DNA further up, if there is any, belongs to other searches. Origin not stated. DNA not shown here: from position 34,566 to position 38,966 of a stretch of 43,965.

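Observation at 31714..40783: Translationally coupled SNF2 helicase / PglX-like adenine methyltransferase / UvrD-like helicase operon that fits no named defence system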

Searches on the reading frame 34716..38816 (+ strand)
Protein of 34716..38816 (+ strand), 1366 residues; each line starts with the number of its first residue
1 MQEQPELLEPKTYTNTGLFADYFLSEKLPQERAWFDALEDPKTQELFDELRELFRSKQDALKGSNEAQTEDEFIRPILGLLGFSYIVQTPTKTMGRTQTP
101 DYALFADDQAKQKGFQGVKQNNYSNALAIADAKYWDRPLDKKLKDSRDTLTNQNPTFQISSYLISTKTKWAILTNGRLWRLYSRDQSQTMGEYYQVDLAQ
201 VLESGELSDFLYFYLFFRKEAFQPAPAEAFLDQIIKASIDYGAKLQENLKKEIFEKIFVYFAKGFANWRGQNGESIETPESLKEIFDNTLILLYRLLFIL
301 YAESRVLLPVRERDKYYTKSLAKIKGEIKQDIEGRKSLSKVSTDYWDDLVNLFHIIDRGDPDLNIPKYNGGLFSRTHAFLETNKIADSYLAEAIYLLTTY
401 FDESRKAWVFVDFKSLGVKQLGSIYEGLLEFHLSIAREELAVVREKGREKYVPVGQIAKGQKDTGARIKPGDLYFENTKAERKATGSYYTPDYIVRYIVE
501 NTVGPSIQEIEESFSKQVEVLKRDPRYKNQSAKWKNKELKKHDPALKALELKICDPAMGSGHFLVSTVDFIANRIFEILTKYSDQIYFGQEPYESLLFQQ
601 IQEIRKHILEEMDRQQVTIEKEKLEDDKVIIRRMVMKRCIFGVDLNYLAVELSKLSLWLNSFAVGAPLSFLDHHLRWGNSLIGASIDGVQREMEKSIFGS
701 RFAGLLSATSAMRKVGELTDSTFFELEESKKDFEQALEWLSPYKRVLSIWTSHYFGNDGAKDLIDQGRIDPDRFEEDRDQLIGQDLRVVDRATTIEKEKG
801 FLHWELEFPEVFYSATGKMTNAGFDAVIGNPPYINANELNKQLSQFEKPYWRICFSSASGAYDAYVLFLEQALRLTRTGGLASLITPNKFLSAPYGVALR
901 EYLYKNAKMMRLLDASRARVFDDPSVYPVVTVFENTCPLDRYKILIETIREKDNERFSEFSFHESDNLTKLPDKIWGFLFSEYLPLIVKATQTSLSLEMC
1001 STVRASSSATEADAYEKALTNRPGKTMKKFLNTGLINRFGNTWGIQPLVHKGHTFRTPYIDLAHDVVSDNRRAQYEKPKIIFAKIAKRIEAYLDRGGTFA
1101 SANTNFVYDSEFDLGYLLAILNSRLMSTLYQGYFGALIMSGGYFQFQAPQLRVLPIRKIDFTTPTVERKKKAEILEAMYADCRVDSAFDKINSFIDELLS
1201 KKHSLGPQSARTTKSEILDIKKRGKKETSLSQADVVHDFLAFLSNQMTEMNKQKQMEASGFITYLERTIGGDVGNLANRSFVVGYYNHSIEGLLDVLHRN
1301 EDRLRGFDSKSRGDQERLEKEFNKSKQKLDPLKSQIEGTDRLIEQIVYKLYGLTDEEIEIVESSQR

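Call 3: search_protein_families(library=pfam, proteins=[window:34716-38816:+], max_evalue=0.01)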
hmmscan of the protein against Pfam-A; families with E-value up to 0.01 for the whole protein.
window:34716-38816:+ (1366 aa): 4 families
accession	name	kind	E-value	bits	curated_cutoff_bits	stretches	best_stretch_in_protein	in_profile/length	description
PF07669.17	Eco57I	-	1.1e-34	120.4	25.3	1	639-921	2-171/171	Eco57I restriction-modification methylase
PF12950.13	TaqI_C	-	6.9e-11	42.9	26.5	1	1055-1156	16-118/118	TaqI-like C-terminal specificity domain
PF02384.22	N6_Mtase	-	5.9e-09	36.1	20.4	0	552-592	49-85/311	N-6 DNA Methylase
PF20473.4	MmeI_Mtase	-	3.8e-05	23.4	27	1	537-663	9-88/259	MmeI, DNA-methyltransferase domain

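Call 4: search_protein_families(library=padloc, proteins=[window:34716-38816:+], max_evalue=0.01)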
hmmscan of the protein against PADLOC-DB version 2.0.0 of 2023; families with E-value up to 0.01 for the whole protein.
window:34716-38816:+ (1366 aa): 67 families (the best 25 are shown)
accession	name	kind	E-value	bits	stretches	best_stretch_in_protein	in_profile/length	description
PDLC02643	DrmMI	-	5.4e-87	290.9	2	462-889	533-935/1347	DrmMI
PDLC03613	REase_MTase_IIG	-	8.3e-73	243.7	2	9-502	6-485/1250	Type IIG restriction enzyme-methyltransferase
PDLC03620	REase_MTase_IIG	-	4.2e-62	208.2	1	151-835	229-866/1378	Type IIG restriction enzyme-methyltransferase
PDLC02638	DrmMI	-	6.4e-60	201.3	3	470-685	540-719/935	DrmMI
PDLC03612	REase_MTase_IIG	-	1.6e-54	183.6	4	769-959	755-941/1247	Type IIG restriction enzyme-methyltransferase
PDLC03604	REase_MTase_IIG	-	6.9e-43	144.8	4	802-978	520-688/1011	Type IIG restriction enzyme-methyltransferase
PDLC03609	REase_MTase_IIG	-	1.4e-41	140.3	5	802-939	543-667/1066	Type IIG restriction enzyme-methyltransferase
PDLC03622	REase_MTase_IIG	-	2.7e-36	122.4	3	459-688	435-648/1524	Type IIG restriction enzyme-methyltransferase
PDLC03618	REase_MTase_IIG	-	3.5e-36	122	3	470-684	534-713/1429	Type IIG restriction enzyme-methyltransferase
PDLC02644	DrmMI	-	3.7e-34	115.8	2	464-684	44-229/988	DrmMI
PDLC02645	DrmMI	-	5e-32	109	2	476-685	540-714/772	DrmMI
PDLC03629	REase_MTase_IIG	-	6.8e-30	101.6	2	477-685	373-537/1182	Type IIG restriction enzyme-methyltransferase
PDLC03335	MTase_II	-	1.9e-29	100.8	2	822-936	194-305/607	Type II methyltransferase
PDLC03235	MTase_II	-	1.1e-27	95.1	2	805-945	230-365/648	Type II methyltransferase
PDLC02521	PglX|PglXI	-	6.6e-26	88.6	2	484-571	243-329/1174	PglX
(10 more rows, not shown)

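Call 6: search_protein_families(library=ncbifam, proteins=[window:34716-38816:+], max_evalue=0.01)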
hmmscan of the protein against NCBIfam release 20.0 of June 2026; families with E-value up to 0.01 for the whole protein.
window:34716-38816:+ (1366 aa): 7 families
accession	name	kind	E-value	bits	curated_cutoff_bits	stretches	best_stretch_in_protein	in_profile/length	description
NF033452.1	BREX_1_MTaseX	exception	1.7e-31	109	500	1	489-952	254-634/1210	BREX-1 system adenine-specific DNA-methyltransferase PglX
NF033451.1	BREX_2_MTaseX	equivalog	9.9e-14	50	400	2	819-918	354-453/1185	BREX-2 system adenine-specific DNA-methyltransferase PglX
NF033455.1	BREX_6_MTaseX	exception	1.9e-12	45.6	900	2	821-954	552-679/1319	BREX-6 system adenine-specific DNA-methyltransferase PglX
TIGR02987.1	met_A_Alw26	exception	7.5e-08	31.6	353.5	0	867-911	177-221/523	Alw26I/Eco31I/Esp3I family type II restriction adenine-specific DNA-methyltransferase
NF047738.1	antiphage_MADS2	equivalog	2.4e-06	26.1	720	1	819-912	438-541/654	methylation-associated defense system DNA methyltransferase MAD2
NF033454.1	BREX_5_MTaseX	exception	3.2e-05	21.7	900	0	544-577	295-328/1404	BREX-5 system adenine-specific DNA-methyltransferase PglX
TIGR03534.1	RF_mod_PrmC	equivalog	0.0061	16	199.1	0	820-881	153-214/253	peptide chain release factor N(5)-glutamine methyltransferase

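Call 7: find_encoding_contigs(protein=window:34716-38816:+, flank=10000, max_places=6)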
Protein window:34716-38816:+ (1366 aa): no gene with exactly this product is on record in the collection.

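Call 20: find_homologous_proteins(query=window:34716-38816:+, max_evalue=1e-20)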
Query window:34716-38816:+ (1366 aa): 7262 proteins with E <= 1e-20 among 8000 candidates; the best 120 are listed.
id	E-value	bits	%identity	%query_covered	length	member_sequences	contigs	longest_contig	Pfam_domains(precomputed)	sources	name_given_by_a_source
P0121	0.0e+0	3100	100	100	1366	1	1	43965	PF02384.23,PF07669.18,PF12950.14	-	-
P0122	0.0e+0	1656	69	69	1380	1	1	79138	PF02384.23,PF07669.18,PF12950.14,PF20473.5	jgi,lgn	jgi:hypothetical protein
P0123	0.0e+0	1509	64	68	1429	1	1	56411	PF02384.23,PF07669.18,PF12950.14,PF20473.5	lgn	-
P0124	0.0e+0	1399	60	69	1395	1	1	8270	PF02384.23,PF07669.18,PF12950.14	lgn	-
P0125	0.0e+0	1390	61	68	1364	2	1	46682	PF02384.23,PF07669.18,PF12950.14,PF20473.5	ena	-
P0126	0.0e+0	1361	64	69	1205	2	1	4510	PF02384.23,PF07669.18,PF12950.14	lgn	-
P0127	0.0e+0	1352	56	86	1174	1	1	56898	PF02384.23,PF07669.18,PF12950.14,PF20473.5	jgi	jgi:type I restriction-modification system DNA methylase subunit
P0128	0.0e+0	1318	48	99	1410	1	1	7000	PF02384.23,PF07669.18,PF12950.14,PF20473.5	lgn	-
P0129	0.0e+0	1286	57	81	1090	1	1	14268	PF02384.23,PF07669.18,PF12950.14,PF20473.5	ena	-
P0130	0.0e+0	1212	46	99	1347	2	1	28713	PF02384.23,PF07669.18,PF20473.5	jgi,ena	-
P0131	0.0e+0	1208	45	99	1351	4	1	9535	PF02384.23,PF07669.18,PF12950.14,PF20473.5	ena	-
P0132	0.0e+0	1114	48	86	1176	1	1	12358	PF02384.23,PF07669.18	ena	-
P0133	0.0e+0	1104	43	99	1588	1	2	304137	PF02384.23,PF07669.18,PF12950.14,PF20473.5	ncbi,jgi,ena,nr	ncbi:MAG TPA: Eco57I restriction-modification methylase domain-containing protein [Ktedonobacteracea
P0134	0.0e+0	1102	42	98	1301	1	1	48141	PF02384.23,PF07669.18,PF12950.14,PF20473.5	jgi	jgi:Eco57I restriction-modification methylase/TaqI-like C-terminal specificity domain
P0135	0.0e+0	1096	43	99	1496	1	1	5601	PF02384.23,PF07669.18,PF12950.14,PF20473.5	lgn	-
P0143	1.1e-297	1009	41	99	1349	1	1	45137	PF02384.23,PF07669.18,PF12950.14,PF20473.5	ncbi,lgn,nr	ncbi:MAG: Eco57I restriction-modification methylase domain-containing protein [Candidatus Methanoper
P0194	3.0e-248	845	43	67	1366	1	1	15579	PF02384.23,PF07669.18,PF12950.14,PF20473.5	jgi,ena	-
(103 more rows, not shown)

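Call 21: find_encoding_contigs(protein=P0122, flank=10000, max_places=1)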
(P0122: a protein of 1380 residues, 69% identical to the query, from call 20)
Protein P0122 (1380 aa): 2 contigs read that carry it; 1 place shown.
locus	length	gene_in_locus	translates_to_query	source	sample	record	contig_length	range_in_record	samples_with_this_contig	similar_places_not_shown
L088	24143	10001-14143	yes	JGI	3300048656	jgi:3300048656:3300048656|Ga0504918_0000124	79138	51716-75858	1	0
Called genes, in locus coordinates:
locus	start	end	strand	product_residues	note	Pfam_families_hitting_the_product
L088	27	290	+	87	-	-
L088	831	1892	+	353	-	PF06067:DUF932 (faint)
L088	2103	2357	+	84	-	-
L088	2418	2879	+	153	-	PF11171:DUF2958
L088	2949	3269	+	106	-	-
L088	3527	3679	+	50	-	-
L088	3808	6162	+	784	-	PF08401:ArdcN, PF00712:DNA_pol3_beta, PF02767:DNA_pol3_beta_2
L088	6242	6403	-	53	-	-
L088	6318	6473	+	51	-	-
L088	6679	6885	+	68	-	-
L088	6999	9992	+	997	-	PF00176:SNF2-rel_dom, PF04851:ResIII, PF00271:Helicase_C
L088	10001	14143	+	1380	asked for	PF02384:N6_Mtase (faint), PF20473:MmeI_Mtase (faint), PF07669:Eco57I, PF12950:TaqI_C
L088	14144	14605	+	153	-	PF01878:EVE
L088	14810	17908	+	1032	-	PF04851:ResIII (faint), PF00580:UvrD-helicase (weak), PF13086:AAA_11, PF13245:AAA_19, PF13604:AAA_30 (weak), PF13087:AAA_12, PF13091:PLDc_2, PF01396:Zn_ribbon_Top1 (faint)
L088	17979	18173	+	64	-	-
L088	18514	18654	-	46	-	-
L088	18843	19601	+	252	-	PF01170:UPF0020 (faint), PF01555:N6_N4_Mtase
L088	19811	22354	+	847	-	PF02384:N6_Mtase, PF07669:Eco57I (weak)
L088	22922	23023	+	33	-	-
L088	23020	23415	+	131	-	-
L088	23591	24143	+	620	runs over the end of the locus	PF02463:SMC_N (weak), PF11398:DUF2813 (faint), PF13175:AAA_15, PF13476:AAA_23 (weak), PF13304:AAA_21, PF20469:OLD-like_TOPRIM (weak)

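Call 22: find_encoding_contigs(protein=P0123, flank=10000, max_places=1)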
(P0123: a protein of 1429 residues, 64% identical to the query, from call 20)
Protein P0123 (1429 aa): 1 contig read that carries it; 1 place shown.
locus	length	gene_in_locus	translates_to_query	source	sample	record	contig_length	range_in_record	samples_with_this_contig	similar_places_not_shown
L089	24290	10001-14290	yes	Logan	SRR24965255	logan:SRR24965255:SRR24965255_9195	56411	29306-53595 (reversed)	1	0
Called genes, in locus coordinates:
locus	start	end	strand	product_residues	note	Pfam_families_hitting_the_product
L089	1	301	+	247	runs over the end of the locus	PF17115:Toast_rack_N, PF09922:LiaF-like_C (faint)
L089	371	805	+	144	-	PF00903:Glyoxalase, PF06983:3-dmu-9_3-mt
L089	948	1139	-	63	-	-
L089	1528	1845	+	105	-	-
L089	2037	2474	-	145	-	PF13301:DUF4079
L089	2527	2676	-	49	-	-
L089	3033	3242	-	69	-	PF10049:DUF2283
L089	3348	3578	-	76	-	-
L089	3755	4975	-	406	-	-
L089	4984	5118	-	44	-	-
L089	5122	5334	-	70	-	-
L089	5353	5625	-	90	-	PF12441:CopG_antitoxin, PF14384:BrnA_antitoxin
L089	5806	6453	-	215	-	PF12686:DUF3800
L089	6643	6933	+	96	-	-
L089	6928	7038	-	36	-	-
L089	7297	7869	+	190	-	PF00589:Phage_integrase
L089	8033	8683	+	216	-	PF08378:NERD, PF01396:Zn_ribbon_Top1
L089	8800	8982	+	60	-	-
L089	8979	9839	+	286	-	PF18928:DUF5677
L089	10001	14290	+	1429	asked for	PF02384:N6_Mtase (faint), PF20473:MmeI_Mtase (faint), PF07669:Eco57I, PF12950:TaqI_C (weak)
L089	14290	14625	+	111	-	PF14076:DUF4258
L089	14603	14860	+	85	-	-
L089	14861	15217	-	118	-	PF07883:Cupin_2 (faint)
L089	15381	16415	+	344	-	PF04055:Radical_SAM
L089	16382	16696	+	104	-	PF05402:PqqD (weak)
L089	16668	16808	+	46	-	-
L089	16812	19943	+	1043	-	PF00753:Lactamase_B (weak), PF12706:Lactamase_B_2, PF23023:Anti-Pycsar_Apyc1 (weak)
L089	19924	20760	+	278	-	PF13249:SQHop_cyclase_N (faint), PF00432:Prenyltrans (weak), PF13243:SQHop_cyclase_C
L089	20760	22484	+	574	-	PF13522:GATase_6, PF13537:GATase_7, PF00733:Asn_synthase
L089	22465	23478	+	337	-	PF13439:Glyco_transf_4 (weak), PF13579:Glyco_trans_4_4 (weak)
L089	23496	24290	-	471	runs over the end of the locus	PF03235:GmrSD_N, PF01844:HNH (weak)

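Call 23: find_encoding_contigs(protein=P0133, flank=10000, max_places=1)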
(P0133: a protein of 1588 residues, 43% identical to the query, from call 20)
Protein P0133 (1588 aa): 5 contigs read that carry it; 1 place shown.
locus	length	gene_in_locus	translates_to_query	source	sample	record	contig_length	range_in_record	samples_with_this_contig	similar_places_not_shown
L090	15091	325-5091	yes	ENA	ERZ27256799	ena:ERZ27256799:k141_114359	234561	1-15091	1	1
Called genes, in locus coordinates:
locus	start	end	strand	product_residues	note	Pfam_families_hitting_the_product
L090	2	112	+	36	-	?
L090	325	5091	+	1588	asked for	PF02384:N6_Mtase (faint), PF20473:MmeI_Mtase (faint), PF07669:Eco57I, PF12950:TaqI_C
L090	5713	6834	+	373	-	PF02776:TPP_enzyme_N, PF02775:TPP_enzyme_C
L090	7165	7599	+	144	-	-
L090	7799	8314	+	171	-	-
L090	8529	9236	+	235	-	PF00072:Response_reg, PF00486:Trans_reg_C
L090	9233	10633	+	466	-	PF00672:HAMP, PF00512:HisKA, PF02518:HATPase_c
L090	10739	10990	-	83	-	-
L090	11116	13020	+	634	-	PF19291:TREH_N, PF00723:Glyco_hydro_15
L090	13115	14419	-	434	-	-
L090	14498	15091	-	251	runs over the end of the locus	PF14242:DUF4342, PF09922:LiaF-like_C (weak)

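Call 24: find_encoding_contigs(protein=P0143, flank=10000, max_places=1)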
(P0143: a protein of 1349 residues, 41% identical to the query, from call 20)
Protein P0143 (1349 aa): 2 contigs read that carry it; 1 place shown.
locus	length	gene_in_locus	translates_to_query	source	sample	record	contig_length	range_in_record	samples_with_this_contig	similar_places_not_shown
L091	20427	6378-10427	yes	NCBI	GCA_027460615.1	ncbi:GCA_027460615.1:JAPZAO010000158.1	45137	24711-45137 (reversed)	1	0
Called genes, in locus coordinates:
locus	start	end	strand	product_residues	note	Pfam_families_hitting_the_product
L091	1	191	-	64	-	?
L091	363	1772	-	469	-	PF00593:TonB_dep_Rec_b-barrel, PF25183:OMP_b-brl_4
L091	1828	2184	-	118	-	-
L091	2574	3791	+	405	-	-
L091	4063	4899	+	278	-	PF00316:FBPase, PF18913:FBPase_C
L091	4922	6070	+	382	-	PF01116:F_bP_aldolase, PF08013:GatZ_KbaZ-like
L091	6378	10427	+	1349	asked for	PF02384:N6_Mtase (weak), PF20473:MmeI_Mtase (weak), PF07669:Eco57I, PF12950:TaqI_C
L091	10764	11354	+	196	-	PF01872:RibD_C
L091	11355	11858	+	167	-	PF08327:AHSA1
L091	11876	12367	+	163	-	PF06983:3-dmu-9_3-mt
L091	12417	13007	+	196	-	PF01872:RibD_C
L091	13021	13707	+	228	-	PF06197:DUF998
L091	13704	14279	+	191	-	PF01872:RibD_C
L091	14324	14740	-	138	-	-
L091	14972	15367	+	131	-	-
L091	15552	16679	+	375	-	PF05935:Arylsulfotrans, PF13360:PQQ_2 (faint), PF14269:Arylsulfotran_2 (faint)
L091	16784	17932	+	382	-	PF01321:Creatinase_N (weak), PF00557:Peptidase_M24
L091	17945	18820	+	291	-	PF00557:Peptidase_M24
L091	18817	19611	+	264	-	-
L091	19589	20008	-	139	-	PF03686:UPF0146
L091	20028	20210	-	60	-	PF03966:Trm112p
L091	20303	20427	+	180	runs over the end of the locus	PF02834:LigT_PEase, PF10469:AKAP7_NLS, PF13563:2_5_RNA_ligase2, PF02834:LigT_PEase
